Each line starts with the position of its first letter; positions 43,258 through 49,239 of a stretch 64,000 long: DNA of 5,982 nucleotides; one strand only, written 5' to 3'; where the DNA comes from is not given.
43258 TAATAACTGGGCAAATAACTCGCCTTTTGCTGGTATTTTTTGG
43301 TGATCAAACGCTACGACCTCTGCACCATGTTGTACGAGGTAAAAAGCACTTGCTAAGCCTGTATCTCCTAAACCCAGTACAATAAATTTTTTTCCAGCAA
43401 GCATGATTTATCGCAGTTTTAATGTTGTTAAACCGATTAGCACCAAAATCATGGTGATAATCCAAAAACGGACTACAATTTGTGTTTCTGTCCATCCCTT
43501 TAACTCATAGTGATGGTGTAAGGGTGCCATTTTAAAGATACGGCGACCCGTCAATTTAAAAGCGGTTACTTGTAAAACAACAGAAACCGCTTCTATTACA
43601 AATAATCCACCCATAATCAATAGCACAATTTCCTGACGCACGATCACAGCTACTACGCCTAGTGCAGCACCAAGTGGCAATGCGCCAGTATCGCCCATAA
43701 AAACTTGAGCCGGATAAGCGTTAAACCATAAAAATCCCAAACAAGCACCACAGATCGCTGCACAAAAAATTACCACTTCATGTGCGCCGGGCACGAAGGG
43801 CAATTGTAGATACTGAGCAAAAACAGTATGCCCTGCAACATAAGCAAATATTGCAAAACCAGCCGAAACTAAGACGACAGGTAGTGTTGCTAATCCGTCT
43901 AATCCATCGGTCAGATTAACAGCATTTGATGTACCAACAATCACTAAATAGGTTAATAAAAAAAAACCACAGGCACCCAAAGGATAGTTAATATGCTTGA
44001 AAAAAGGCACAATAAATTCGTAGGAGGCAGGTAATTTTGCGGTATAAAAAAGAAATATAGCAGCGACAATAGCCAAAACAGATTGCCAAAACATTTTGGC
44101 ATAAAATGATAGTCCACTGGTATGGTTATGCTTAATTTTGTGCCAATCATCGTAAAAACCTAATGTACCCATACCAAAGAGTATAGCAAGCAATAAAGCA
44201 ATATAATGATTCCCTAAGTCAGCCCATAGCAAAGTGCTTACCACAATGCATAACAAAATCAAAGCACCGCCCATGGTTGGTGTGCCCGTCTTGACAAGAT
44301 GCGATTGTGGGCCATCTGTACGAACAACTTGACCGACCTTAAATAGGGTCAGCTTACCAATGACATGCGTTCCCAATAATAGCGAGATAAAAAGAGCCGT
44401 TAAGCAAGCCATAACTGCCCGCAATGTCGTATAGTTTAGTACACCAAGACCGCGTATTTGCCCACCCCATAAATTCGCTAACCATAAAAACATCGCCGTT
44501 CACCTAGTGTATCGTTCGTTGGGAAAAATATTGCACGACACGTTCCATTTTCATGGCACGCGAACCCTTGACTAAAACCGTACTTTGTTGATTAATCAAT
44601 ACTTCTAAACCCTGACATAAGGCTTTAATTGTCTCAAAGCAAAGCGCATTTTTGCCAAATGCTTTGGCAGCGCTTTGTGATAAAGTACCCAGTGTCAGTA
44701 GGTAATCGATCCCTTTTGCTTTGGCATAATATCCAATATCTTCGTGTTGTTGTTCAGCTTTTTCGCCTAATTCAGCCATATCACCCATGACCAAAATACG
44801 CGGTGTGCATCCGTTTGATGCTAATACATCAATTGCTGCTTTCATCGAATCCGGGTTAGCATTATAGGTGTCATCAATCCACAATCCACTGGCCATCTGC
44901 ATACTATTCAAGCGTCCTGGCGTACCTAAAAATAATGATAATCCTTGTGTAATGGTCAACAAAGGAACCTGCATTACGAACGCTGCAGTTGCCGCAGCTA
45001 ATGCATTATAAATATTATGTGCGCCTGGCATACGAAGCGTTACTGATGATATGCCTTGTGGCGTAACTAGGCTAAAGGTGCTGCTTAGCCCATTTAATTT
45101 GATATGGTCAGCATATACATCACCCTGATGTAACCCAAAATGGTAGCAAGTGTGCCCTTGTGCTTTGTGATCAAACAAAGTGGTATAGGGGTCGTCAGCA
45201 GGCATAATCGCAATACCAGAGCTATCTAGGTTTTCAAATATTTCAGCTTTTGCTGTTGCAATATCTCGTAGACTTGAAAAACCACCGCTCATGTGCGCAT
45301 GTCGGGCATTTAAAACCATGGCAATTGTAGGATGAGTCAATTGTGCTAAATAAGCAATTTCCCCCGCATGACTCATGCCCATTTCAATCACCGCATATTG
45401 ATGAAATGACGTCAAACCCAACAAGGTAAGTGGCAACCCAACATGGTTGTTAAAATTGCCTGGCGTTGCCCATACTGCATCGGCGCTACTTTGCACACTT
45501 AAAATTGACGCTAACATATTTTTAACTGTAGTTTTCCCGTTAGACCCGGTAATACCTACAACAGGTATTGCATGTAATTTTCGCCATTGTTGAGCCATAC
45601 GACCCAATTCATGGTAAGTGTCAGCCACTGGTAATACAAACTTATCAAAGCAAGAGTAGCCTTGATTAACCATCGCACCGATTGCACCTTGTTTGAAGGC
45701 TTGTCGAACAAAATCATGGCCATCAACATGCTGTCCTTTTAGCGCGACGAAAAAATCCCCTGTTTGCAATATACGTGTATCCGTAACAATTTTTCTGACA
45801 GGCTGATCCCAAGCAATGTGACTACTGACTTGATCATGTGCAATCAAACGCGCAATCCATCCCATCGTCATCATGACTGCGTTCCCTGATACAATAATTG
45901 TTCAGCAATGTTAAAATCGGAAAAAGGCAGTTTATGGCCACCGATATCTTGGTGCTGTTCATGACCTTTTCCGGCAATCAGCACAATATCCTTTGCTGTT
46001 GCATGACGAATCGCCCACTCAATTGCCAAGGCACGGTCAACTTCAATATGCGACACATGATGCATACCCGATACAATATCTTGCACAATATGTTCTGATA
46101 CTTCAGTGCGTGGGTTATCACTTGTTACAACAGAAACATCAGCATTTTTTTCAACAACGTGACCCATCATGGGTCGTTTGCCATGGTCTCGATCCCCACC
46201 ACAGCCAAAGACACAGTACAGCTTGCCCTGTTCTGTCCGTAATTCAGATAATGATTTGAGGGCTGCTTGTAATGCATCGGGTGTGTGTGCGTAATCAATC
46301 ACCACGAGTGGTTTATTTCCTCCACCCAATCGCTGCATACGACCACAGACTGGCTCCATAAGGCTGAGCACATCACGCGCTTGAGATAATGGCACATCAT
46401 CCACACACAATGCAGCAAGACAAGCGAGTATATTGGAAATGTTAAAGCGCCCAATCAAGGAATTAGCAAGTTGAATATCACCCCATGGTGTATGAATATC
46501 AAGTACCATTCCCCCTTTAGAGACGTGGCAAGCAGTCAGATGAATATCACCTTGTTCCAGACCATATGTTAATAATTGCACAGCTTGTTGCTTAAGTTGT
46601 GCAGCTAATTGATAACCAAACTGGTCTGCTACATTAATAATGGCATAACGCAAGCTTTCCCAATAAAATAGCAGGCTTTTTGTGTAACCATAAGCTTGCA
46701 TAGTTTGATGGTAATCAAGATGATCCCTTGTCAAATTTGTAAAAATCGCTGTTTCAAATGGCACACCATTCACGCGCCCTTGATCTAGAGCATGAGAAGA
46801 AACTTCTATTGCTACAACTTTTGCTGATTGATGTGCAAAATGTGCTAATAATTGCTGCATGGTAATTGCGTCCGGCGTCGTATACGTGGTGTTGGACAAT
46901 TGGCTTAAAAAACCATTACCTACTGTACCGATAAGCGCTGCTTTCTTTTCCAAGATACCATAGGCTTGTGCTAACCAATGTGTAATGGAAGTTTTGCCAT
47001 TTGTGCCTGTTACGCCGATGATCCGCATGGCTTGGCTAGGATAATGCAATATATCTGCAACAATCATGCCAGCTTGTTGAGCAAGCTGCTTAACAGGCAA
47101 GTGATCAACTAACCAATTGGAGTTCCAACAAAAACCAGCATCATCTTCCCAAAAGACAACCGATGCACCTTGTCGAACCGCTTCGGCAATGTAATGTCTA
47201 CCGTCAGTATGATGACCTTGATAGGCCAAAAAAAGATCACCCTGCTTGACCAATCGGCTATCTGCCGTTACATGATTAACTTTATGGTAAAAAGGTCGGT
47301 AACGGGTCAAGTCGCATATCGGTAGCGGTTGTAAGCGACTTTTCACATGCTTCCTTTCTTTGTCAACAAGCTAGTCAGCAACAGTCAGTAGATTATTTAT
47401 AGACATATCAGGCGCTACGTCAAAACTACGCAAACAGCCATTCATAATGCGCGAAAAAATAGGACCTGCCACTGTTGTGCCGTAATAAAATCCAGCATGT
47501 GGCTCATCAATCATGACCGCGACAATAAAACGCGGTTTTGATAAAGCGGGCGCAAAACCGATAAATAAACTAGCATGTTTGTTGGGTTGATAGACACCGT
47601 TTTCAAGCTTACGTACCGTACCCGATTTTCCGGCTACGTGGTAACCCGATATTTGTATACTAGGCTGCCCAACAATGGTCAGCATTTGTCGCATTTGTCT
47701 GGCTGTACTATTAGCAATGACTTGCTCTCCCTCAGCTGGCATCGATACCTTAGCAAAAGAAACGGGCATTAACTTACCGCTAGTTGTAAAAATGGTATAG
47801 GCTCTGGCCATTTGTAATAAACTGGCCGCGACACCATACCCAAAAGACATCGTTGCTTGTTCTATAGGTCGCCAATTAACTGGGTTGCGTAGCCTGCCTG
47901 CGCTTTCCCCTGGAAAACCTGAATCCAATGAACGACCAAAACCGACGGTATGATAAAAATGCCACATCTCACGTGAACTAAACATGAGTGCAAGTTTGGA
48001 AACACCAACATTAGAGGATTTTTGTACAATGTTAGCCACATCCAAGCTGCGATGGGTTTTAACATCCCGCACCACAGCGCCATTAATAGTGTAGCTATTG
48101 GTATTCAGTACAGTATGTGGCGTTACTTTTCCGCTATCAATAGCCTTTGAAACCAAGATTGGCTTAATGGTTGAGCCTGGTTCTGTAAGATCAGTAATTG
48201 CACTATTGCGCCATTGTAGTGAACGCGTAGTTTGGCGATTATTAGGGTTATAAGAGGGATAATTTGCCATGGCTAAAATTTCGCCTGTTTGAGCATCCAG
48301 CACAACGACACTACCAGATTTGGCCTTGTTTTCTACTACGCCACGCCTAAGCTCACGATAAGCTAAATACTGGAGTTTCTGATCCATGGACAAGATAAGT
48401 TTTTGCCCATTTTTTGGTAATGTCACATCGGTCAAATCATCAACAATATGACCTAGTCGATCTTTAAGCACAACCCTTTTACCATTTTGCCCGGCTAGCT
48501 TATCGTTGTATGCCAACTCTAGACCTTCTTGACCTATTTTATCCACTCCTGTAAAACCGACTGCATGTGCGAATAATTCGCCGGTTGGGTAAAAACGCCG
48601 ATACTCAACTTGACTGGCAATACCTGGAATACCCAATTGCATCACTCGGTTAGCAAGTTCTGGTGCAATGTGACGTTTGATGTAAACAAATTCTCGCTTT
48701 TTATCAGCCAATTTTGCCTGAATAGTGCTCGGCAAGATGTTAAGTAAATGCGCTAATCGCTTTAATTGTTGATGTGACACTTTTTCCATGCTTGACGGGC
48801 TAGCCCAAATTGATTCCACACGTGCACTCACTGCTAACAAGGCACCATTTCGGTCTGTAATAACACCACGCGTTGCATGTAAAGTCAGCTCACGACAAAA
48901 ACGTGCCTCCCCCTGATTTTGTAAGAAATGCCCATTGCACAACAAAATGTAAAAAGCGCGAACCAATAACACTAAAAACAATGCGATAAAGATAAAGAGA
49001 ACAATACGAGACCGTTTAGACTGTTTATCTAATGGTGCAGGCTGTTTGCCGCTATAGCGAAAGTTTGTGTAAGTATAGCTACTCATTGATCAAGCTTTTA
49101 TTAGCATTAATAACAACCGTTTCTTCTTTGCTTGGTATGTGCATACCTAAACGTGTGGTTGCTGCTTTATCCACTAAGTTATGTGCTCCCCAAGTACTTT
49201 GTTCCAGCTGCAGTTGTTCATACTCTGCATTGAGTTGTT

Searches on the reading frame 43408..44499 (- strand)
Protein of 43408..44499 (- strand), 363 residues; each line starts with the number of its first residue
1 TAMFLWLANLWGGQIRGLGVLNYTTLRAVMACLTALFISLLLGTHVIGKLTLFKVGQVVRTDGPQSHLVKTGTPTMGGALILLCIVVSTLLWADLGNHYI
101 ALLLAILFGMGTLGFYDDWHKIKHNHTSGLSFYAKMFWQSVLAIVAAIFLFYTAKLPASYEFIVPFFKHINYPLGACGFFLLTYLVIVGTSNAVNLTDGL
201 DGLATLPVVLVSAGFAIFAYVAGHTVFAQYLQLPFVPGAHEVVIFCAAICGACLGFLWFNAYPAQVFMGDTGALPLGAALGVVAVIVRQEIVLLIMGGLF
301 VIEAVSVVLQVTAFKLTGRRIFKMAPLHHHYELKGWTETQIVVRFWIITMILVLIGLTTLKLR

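Call 18: find_encoding_contigs(protein=window:43408-44493:-, flank=10000, max_places=6)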
Protein window:43408-44493:- (361 aa): no gene with exactly this product is on record in the collection.

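Call 47: search_protein_families(library=ncbifam, max_evalue=1e-30, proteins=[window:43408-44499:-])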
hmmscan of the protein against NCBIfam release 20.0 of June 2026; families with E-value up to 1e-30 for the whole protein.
window:43408-44499:- (363 aa): 2 families
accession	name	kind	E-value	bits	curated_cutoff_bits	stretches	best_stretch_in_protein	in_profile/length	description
TIGR00445.1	mraY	equivalog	1.2e-124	416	192.05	1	39-363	1-321/321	phospho-N-acetylmuramoyl-pentapeptide-transferase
NF053644.1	MraY_archaea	equivalog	8.7e-31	107.5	450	0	182-357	185-340/340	pseudomurein biosynthesis MraY family phospho-N-acetylmuramoyl-pentapeptide-transferase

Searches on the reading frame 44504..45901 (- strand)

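Call 47: search_protein_families(library=ncbifam, max_evalue=1e-30, proteins=[window:44504-45901:-])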
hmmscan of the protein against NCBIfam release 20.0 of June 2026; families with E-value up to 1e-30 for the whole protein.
window:44504-45901:- (465 aa): 8 families
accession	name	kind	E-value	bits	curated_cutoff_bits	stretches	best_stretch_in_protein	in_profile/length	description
NF008896.0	PRK11929.1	equivalog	1.9e-136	456.3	1023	1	24-460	516-957/965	bifunctional UDP-N-acetylmuramoyl-L-alanyl-D-glutamate--2,6-diaminopimelate ligase MurE/UDP-N-acetylmuramoyl-tripeptide--D-alanyl-D-alanine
TIGR01143.1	murF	subfamily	6.9e-128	427.1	288.6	1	40-459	1-418/418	UDP-N-acetylmuramoyl-tripeptide--D-alanyl-D-alanine ligase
NF008041.0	PRK10773.1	equivalog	4.9e-109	365.1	551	1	27-460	16-448/453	UDP-N-acetylmuramoyl-tripeptide--D-alanyl-D-alanine ligase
NF010693.0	PRK14093.1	equivalog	2.4e-68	230.9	544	1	30-462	23-467/479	UDP-N-acetylmuramoylalanyl-D-glutamyl-2,6-diaminopimelate--D-alanyl-D-alanine ligase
NF008897.0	PRK11930.1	equivalog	6.3e-64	216.3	804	1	31-462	20-456/822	bifunctional UDP-N-acetylmuramoyl-tripeptide:D-alanyl-D-alanine ligase/alanine racemase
NF001126.0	PRK00139.1-4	equivalog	2e-41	142.1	373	1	29-361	17-363/486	UDP-N-acetylmuramoyl-L-alanyl-D-glutamate--2,6-diaminopimelate ligase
TIGR01085.1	murE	subfamily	3.9e-36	125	257.3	0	33-149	2-122/472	UDP-N-acetylmuramyl-tripeptide synthetase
NF001124.0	PRK00139.1-2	equivalog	1.4e-31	109.8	476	0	27-363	20-374/500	UDP-N-acetylmuramoyl-L-alanyl-D-glutamate--2,6-diaminopimelate ligase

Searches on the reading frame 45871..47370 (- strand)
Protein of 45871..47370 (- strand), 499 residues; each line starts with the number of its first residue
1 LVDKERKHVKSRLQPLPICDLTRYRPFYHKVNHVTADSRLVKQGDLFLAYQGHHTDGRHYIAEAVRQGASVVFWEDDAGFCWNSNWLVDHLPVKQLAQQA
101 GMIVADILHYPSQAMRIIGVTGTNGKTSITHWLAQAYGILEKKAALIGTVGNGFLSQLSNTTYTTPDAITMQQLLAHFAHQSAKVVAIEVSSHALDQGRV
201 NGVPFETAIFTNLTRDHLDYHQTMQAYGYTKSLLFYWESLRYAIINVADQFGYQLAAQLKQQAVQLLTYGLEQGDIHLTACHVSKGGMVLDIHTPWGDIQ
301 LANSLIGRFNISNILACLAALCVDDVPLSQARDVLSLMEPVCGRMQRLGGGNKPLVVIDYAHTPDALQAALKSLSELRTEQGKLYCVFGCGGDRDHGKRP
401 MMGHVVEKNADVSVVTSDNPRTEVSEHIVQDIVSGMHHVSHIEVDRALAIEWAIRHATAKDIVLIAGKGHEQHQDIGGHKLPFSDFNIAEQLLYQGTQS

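Call 47: search_protein_families(library=ncbifam, max_evalue=1e-30, proteins=[window:45871-47370:-])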
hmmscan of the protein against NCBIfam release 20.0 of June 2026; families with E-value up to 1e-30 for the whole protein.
window:45871-47370:- (499 aa): 11 families
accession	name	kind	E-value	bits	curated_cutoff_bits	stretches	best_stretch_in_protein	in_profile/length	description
NF008896.0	PRK11929.1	equivalog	2.9e-159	531.8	1023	1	26-492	24-497/965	bifunctional UDP-N-acetylmuramoyl-L-alanyl-D-glutamate--2,6-diaminopimelate ligase MurE/UDP-N-acetylmuramoyl-tripeptide--D-alanyl-D-alanine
NF001123.0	PRK00139.1-1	equivalog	3.3e-154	514.2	586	1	29-494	18-490/493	UDP-N-acetylmuramoyl-L-alanyl-D-glutamate--2,6-diaminopimelate ligase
TIGR01085.1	murE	subfamily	3.1e-153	511.1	257.3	1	29-493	2-471/472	UDP-N-acetylmuramyl-tripeptide synthetase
NF001126.0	PRK00139.1-4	equivalog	3.9e-143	477.5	373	1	29-493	21-482/486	UDP-N-acetylmuramoyl-L-alanyl-D-glutamate--2,6-diaminopimelate ligase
NF001124.0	PRK00139.1-2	equivalog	3e-137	458.4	476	1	28-495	25-494/500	UDP-N-acetylmuramoyl-L-alanyl-D-glutamate--2,6-diaminopimelate ligase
NF010628.0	PRK14022.1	equivalog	5.8e-86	289.1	536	1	28-491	32-479/483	UDP-N-acetylmuramoyl-L-alanyl-D-glutamate--L-lysine ligase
NF001130.0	PRK00139.2-4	equivalog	3.1e-50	171.4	715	0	302-492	318-510/516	UDP-N-acetylmuramoyl-L-alanyl-D-glutamate--2,6-diaminopimelate ligase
NF001127.0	PRK00139.2-1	equivalog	2.2e-35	122.4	997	0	304-493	320-511/520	UDP-N-acetylmuramoyl-L-alanyl-D-glutamate--2,6-diaminopimelate ligase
NF001131.0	PRK00139.2-5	equivalog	7.5e-35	120.7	1000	1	97-484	91-473/483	UDP-N-acetylmuramoyl-L-alanyl-D-glutamate--2,6-diaminopimelate ligase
TIGR01143.1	murF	subfamily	7.7e-35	120.6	288.6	1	37-386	2-330/418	UDP-N-acetylmuramoyl-tripeptide--D-alanyl-D-alanine ligase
NF001129.0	PRK00139.2-3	equivalog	8e-34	117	762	1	30-484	40-505/517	UDP-N-acetylmuramoyl-L-alanyl-D-glutamate--2,6-diaminopimelate ligase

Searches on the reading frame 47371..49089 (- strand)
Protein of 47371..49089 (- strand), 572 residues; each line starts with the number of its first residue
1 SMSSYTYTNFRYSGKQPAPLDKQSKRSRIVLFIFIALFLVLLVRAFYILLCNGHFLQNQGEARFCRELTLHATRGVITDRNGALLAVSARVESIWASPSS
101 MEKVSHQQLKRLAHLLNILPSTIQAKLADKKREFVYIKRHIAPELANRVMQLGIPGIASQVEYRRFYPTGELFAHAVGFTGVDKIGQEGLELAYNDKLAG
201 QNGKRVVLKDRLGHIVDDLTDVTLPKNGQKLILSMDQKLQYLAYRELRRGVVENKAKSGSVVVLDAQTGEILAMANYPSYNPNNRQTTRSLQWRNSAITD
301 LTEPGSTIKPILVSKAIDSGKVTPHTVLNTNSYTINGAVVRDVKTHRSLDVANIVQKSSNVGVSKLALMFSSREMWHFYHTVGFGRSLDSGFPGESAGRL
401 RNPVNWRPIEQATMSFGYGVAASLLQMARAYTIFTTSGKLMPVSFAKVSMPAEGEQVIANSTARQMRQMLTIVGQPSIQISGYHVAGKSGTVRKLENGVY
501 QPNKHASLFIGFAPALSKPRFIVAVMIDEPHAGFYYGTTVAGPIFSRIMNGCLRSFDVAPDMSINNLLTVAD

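Call 47: search_protein_families(library=ncbifam, max_evalue=1e-30, proteins=[window:47371-49089:-])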
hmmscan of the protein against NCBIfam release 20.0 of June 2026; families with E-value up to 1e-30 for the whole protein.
window:47371-49089:- (572 aa): 5 families
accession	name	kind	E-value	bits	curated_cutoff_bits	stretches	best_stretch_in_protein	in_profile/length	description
NF053573.1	PBP2_PenA_Neis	exception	3.8e-197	656.4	1105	1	24-561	25-569/572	peptidoglycan D,D-transpeptidase PBP2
NF011685.0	PRK15105.1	subfamily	8.1e-136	453.9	737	1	33-562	31-567/588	peptidoglycan glycosyltransferase FtsI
TIGR02214.1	spoVD_pbp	equivalog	2.2e-101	340.1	688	1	29-564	4-566/636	stage V sporulation protein D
TIGR03423.1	pbp2_mrdA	equivalog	1.2e-72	245.3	455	1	26-553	2-591/593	penicillin-binding protein 2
NF038271.1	strep_PBP2X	exception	9.5e-45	153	1050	1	26-445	24-479/750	penicillin-binding protein PBP2X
